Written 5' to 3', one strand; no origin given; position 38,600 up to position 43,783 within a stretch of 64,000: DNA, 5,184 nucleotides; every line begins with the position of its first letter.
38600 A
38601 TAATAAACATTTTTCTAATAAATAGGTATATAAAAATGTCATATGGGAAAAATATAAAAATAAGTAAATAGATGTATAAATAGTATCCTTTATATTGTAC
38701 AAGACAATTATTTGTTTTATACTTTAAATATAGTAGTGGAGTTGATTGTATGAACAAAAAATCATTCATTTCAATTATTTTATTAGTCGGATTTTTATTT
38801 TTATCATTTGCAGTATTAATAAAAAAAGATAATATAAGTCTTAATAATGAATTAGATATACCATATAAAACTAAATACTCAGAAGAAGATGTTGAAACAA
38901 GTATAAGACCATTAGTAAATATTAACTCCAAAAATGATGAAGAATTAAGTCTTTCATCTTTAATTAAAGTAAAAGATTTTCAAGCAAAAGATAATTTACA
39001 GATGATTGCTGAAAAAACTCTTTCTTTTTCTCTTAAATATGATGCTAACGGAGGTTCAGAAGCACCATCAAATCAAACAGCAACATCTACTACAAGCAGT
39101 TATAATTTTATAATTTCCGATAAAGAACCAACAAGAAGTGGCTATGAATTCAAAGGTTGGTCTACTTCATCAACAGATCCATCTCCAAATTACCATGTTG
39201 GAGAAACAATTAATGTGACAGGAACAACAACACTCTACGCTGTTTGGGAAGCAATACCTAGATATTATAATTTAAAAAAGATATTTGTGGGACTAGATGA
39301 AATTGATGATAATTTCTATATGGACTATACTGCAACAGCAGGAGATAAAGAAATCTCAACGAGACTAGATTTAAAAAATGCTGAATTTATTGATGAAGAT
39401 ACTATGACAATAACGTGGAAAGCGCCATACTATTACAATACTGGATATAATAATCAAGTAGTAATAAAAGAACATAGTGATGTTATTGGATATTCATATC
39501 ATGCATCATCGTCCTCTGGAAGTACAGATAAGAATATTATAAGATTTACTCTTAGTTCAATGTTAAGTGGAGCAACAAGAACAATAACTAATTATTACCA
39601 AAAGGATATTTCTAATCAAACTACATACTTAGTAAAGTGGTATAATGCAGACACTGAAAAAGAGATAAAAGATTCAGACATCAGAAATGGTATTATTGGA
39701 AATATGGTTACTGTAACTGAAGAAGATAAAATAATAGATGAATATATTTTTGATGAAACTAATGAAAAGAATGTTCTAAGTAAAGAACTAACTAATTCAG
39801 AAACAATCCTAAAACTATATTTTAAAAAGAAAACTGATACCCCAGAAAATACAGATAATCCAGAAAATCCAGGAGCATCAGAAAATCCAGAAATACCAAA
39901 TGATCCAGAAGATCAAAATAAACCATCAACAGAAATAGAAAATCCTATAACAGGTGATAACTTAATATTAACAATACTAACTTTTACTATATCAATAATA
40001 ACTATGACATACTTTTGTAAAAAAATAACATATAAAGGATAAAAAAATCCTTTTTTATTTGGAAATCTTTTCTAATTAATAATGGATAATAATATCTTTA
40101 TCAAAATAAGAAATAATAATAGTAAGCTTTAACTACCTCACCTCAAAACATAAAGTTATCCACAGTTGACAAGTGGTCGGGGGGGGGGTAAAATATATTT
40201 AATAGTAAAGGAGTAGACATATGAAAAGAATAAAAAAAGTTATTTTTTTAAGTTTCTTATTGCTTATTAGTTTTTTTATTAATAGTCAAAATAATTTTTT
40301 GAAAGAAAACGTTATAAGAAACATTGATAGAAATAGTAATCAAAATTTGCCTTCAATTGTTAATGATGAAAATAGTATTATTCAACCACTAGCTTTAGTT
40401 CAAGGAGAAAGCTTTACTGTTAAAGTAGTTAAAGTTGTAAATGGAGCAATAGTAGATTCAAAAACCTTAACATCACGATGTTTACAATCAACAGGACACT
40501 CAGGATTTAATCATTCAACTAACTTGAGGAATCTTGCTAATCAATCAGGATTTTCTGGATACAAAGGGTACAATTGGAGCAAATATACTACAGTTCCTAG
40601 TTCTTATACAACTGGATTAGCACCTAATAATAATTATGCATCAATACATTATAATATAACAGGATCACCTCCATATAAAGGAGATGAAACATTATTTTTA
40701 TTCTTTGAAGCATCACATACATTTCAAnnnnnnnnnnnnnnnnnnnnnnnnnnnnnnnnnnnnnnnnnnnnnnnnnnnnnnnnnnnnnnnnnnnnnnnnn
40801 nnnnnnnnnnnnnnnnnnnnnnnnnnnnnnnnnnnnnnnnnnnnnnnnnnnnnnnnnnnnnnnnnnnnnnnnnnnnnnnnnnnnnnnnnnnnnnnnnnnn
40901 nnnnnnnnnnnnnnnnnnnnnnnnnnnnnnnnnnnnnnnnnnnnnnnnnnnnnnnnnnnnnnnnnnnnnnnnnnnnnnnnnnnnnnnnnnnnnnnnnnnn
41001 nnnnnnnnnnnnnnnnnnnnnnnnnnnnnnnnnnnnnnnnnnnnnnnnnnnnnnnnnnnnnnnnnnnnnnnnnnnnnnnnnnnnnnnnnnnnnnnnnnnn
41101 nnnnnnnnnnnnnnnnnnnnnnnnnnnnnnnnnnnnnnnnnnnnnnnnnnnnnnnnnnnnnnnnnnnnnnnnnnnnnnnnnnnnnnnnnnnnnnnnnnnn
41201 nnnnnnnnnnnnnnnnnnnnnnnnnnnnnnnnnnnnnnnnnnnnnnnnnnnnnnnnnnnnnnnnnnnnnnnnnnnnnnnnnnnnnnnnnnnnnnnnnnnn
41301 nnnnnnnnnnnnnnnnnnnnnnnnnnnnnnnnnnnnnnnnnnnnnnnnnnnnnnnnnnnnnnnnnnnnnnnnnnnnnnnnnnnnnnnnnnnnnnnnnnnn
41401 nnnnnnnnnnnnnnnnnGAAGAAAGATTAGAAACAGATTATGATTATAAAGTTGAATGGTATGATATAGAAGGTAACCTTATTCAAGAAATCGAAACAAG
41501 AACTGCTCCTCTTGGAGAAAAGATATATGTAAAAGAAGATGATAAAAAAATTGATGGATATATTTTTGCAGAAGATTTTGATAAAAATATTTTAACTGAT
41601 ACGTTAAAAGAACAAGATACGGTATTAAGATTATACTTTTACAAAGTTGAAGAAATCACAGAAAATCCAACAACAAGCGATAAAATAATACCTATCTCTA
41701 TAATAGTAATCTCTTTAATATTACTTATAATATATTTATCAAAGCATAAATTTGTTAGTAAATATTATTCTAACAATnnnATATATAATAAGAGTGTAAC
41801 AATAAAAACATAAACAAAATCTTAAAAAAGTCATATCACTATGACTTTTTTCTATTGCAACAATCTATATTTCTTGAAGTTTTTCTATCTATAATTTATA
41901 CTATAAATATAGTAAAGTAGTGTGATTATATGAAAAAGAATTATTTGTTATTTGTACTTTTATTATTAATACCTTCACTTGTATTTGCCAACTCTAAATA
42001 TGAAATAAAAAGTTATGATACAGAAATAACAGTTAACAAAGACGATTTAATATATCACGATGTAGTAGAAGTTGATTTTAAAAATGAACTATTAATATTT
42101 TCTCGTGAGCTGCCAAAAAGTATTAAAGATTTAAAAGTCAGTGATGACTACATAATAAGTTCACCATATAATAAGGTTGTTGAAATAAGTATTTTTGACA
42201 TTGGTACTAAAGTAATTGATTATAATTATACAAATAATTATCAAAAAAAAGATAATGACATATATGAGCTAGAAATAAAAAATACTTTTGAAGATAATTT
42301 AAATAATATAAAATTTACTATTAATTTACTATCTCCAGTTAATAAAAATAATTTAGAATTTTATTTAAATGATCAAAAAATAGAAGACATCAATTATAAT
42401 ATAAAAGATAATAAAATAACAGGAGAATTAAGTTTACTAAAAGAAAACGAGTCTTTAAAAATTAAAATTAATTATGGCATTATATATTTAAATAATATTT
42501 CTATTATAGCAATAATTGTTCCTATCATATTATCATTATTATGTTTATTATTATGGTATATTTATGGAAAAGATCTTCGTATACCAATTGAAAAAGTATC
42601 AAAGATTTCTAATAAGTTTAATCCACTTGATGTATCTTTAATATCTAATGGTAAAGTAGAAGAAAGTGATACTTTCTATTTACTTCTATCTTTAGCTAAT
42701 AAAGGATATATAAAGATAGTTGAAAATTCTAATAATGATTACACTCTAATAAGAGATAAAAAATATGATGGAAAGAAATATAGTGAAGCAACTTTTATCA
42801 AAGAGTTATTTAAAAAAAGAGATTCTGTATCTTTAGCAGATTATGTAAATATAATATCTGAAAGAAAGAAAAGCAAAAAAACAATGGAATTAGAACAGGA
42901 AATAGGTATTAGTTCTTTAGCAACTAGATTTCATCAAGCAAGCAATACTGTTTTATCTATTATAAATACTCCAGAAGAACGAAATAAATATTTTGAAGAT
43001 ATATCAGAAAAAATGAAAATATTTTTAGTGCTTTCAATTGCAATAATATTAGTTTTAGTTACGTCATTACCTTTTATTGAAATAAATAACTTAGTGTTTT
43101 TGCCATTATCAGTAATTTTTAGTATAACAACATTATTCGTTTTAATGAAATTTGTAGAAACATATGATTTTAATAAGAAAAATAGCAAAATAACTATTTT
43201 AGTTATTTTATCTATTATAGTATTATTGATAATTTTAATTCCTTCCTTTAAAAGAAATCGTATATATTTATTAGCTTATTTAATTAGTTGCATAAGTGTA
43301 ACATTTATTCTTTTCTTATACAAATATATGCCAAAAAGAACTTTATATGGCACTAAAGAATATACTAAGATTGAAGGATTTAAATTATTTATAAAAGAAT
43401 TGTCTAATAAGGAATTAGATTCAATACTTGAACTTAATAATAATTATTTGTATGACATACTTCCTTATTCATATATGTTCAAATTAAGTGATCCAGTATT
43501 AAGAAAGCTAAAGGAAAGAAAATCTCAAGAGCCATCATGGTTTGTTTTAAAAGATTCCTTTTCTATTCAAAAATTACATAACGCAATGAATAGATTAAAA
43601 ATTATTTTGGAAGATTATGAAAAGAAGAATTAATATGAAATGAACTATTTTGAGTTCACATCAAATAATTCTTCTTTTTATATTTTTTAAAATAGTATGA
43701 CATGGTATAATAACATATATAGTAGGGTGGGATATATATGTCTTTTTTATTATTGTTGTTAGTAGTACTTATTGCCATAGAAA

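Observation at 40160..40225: G10 homopolymer sitting exactly in the 17-bp spacer of a consensus promoter upstream of a surface-protein gene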

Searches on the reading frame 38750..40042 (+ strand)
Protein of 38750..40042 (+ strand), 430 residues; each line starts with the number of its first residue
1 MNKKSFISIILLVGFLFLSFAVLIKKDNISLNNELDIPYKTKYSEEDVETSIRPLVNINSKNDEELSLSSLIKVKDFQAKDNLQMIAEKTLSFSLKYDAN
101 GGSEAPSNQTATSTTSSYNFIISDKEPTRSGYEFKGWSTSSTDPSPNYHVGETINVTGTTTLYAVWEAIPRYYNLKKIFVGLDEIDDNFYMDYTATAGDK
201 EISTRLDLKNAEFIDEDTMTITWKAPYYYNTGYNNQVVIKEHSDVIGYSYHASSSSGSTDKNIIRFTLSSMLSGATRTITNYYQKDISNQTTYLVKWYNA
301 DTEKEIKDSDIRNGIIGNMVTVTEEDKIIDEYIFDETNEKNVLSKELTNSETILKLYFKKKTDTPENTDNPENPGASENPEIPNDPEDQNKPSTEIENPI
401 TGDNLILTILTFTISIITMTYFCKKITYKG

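Call 6: search_protein_families(library=pfam, proteins=[window:38750-40042:+], max_evalue=0.01)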
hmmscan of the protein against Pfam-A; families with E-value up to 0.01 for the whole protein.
window:38750-40042:+ (430 aa): 1 family
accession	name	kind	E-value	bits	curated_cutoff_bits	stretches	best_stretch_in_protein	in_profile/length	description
PF09479.16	Flg_new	-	3.1e-11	43.6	27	1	94-165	2-65/65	Listeria-Bacteroides repeat domain (List_Bact_rpt)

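Call 17: find_encoding_contigs(protein=window:38750-40042:+, flank=3000, max_places=10)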
Protein window:38750-40042:+ (430 aa): 5 contigs read that carry it; 1 place shown.
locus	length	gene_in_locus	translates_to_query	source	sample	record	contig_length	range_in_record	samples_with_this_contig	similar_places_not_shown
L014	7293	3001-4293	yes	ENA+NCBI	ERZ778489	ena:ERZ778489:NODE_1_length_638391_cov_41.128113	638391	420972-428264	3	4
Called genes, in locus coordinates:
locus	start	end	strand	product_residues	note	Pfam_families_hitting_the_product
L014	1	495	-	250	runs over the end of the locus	-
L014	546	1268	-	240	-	-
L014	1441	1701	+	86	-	-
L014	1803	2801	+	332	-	PF09479:Flg_new (weak)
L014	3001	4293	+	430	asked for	PF09479:Flg_new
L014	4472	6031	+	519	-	PF09479:Flg_new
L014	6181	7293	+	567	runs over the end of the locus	PF20990:DUF2207_C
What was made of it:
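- Tried and rejected: The other side of the GCA_965647905.1 break therefore could not be read (call 17).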

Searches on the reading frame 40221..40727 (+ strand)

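Call 60: search_protein_families(library=pfam, proteins=[window:40221-40727:+], max_evalue=10)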
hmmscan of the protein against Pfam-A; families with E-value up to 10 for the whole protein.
seq(169 aa): 1 family
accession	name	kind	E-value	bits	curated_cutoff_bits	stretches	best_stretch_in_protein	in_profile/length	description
PF24516.1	ARM_KNTC1_2nd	-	0.24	11.7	27.4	1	14-75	92-152/165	KNTC1 second ARM-repeats domain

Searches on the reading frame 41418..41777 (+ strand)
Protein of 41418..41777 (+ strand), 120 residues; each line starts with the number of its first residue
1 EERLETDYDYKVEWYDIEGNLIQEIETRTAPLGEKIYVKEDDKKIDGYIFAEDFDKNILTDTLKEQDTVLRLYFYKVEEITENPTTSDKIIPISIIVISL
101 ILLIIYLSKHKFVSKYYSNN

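Call 60: search_protein_families(library=pfam, proteins=[window:41418-41777:+], max_evalue=10)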
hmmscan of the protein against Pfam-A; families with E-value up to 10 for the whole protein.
seq(120 aa): 2 families
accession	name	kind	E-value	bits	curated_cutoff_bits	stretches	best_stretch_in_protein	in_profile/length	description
PF05296.19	TAS2R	-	0.0069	16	22.2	1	64-111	163-211/303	Taste receptor protein (TAS2R)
PF02009.21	RIFIN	-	0.028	14.8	32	1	56-107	254-305/327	Rifin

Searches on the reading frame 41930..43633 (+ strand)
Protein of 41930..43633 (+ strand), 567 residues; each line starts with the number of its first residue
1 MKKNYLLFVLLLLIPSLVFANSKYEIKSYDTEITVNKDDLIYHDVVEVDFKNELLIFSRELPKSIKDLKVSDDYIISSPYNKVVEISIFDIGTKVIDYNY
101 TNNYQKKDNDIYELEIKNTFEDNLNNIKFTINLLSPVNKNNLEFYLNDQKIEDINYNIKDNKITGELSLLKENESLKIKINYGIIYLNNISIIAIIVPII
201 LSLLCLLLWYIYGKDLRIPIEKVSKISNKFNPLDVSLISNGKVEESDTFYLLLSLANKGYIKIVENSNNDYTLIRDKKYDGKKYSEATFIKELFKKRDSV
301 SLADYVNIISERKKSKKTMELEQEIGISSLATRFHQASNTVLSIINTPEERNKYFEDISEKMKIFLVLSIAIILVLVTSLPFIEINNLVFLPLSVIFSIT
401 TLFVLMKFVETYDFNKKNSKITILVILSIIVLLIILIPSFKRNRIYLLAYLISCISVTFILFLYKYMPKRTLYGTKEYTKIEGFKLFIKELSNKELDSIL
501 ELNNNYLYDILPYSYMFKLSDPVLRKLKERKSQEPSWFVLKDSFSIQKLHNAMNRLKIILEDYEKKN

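Call 6: search_protein_families(library=pfam, proteins=[window:41930-43633:+], max_evalue=0.01)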
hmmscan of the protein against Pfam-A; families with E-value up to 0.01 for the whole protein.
window:41930-43633:+ (567 aa): 1 family
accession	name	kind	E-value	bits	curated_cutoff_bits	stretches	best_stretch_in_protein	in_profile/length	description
PF20990.2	DUF2207_C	-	2.4e-21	77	33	2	421-527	134-247/247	Predicted membrane protein (DUF2207) C-terminal domain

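Call 14: find_encoding_contigs(protein=window:41930-43633:+, flank=5000, max_places=10)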
Protein window:41930-43633:+ (567 aa): 13 contigs read that carry it; 10 places shown.
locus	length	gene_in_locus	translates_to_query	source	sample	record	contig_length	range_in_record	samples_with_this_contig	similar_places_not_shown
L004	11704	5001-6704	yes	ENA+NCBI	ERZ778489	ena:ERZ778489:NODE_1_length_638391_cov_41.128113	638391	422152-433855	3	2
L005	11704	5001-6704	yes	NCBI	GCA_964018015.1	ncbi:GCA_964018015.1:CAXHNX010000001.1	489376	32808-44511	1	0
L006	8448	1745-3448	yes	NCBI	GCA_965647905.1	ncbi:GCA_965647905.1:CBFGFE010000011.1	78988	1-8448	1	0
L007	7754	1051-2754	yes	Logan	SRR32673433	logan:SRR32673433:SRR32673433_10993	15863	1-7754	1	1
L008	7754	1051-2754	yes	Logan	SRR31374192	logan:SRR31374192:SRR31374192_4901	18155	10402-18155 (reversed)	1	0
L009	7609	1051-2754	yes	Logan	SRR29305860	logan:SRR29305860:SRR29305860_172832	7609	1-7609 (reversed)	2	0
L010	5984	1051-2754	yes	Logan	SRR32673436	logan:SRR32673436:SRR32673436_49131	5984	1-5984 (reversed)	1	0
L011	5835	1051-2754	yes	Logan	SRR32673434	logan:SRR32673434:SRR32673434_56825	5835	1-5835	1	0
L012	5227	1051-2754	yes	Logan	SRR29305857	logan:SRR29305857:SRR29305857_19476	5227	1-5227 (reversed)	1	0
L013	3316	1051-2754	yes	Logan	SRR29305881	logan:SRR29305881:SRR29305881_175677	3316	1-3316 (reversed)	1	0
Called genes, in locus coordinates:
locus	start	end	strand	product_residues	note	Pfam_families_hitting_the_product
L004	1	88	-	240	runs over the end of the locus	-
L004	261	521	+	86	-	-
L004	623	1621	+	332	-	PF09479:Flg_new (weak)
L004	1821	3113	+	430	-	PF09479:Flg_new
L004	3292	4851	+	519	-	PF09479:Flg_new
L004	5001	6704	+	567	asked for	PF20990:DUF2207_C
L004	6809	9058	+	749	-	-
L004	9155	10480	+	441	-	PF01743:PolyA_pol, PF12627:PolyA_pol_RNAbd, PF01966:HD (weak), PF13735:tRNA_NucTran2_2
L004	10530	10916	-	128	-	-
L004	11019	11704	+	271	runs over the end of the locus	PF00230:MIP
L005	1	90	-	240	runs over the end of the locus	-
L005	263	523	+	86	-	-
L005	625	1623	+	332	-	PF09479:Flg_new (weak)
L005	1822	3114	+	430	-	PF09479:Flg_new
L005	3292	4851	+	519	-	PF09479:Flg_new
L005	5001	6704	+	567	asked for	PF20990:DUF2207_C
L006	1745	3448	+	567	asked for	PF20990:DUF2207_C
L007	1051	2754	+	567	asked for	PF20990:DUF2207_C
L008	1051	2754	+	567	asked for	PF20990:DUF2207_C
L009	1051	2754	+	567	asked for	PF20990:DUF2207_C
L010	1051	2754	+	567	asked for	PF20990:DUF2207_C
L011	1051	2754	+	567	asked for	PF20990:DUF2207_C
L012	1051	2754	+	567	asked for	PF20990:DUF2207_C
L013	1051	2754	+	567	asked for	PF20990:DUF2207_C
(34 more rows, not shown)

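Call 35: find_homologous_proteins(query=window:41930-43630:+, max_evalue=1e-30)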
Query window:41930-43630:+ (567 aa): 144 proteins with E <= 1e-30 among 8000 candidates; the best 120 are listed.
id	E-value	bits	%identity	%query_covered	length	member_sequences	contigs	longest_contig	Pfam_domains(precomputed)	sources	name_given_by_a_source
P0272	0.0e+0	1105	93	100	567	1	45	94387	PF20990.3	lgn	-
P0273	7.6e-264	894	75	98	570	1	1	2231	PF20990.3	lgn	-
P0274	2.3e-212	725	62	99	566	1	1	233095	PF20990.3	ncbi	-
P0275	8.0e-201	686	59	99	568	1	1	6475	PF20990.3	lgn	-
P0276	1.6e-198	679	58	100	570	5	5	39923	PF20990.3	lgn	-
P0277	1.4e-185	636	55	100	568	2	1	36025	PF20990.3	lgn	-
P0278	5.5e-183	628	55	100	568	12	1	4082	PF20990.3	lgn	-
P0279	1.4e-164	567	50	97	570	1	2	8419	PF20990.3,PF09843.15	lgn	-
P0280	5.6e-159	548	51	96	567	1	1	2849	PF20990.3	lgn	-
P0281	3.4e-156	539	48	98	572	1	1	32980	PF20990.3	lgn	-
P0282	3.7e-156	539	48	99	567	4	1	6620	PF20990.3,PF09972.15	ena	-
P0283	2.3e-152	527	46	99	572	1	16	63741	PF20990.3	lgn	-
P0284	8.6e-151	521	48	96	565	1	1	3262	PF20990.3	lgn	-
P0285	2.6e-148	513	47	97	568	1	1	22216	PF20990.3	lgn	-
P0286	3.3e-147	510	47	99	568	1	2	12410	PF20990.3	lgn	-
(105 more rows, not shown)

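Call 36: find_encoding_contigs(protein=P0272, flank=7000, max_places=10)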
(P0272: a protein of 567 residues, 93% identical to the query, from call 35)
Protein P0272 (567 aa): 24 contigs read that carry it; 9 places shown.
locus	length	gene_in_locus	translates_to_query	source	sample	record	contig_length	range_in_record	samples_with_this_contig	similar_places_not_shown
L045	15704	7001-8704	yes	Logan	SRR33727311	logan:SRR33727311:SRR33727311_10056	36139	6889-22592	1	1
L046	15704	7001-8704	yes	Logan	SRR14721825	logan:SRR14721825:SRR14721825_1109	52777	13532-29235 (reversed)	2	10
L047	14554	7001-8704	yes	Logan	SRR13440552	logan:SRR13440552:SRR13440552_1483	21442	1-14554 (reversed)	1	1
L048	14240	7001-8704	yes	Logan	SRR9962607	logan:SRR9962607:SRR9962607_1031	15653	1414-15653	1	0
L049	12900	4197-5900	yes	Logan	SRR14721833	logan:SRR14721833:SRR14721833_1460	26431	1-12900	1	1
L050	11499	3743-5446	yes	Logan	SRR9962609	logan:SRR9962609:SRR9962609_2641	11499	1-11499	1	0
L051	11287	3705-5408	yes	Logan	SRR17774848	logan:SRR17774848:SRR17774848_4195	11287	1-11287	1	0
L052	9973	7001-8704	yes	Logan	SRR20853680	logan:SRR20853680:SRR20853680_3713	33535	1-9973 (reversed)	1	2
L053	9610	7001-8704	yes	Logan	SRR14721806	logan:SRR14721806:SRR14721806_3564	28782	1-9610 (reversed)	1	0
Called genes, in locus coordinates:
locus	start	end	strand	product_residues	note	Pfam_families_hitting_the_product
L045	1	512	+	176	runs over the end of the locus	-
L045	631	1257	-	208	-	-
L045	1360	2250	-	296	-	PF02811:PHP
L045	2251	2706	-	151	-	PF00293:NUDIX, PF22327:Nudt16-like (weak)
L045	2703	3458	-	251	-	-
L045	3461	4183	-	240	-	PF03167:UDG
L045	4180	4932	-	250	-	-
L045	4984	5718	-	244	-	-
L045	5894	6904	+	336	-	PF09479:Flg_new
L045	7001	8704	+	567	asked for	PF20990:DUF2207_C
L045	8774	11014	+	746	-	-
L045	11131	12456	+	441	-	PF01743:PolyA_pol, PF12627:PolyA_pol_RNAbd, PF01966:HD (weak), PF13735:tRNA_NucTran2_2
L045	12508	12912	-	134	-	-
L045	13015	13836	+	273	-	PF00230:MIP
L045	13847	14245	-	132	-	PF00011:HSP20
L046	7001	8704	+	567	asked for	PF20990:DUF2207_C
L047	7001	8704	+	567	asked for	PF20990:DUF2207_C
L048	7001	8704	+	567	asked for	PF20990:DUF2207_C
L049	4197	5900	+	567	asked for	PF20990:DUF2207_C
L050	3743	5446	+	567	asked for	PF20990:DUF2207_C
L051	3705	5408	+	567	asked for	PF20990:DUF2207_C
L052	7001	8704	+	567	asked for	PF20990:DUF2207_C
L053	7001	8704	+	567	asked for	PF20990:DUF2207_C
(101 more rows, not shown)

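Call 37: find_encoding_contigs(protein=P0274, flank=8000, max_places=4)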
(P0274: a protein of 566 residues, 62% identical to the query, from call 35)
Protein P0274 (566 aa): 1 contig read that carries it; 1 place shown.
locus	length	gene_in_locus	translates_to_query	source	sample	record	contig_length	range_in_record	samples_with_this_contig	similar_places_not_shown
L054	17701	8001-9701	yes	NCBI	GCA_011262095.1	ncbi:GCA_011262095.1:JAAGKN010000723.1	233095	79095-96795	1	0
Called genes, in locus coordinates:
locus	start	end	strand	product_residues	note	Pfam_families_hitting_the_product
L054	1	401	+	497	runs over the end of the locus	PF13687:DUF4153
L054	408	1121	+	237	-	-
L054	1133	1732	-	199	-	-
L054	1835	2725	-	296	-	PF02811:PHP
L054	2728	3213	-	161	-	PF00293:NUDIX, PF22327:Nudt16-like (weak)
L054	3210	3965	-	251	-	-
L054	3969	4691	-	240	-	PF03167:UDG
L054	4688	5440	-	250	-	-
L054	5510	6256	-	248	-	-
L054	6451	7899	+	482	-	PF09479:Flg_new, PF22812:CR_prot_dom_plant (faint)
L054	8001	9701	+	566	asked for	PF20990:DUF2207_C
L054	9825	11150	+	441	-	PF01743:PolyA_pol, PF12627:PolyA_pol_RNAbd (weak), PF01966:HD (weak), PF13735:tRNA_NucTran2_2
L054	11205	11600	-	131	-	-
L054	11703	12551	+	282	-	PF00230:MIP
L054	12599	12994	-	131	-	PF27746:Small_heat_shock_put (weak), PF00011:HSP20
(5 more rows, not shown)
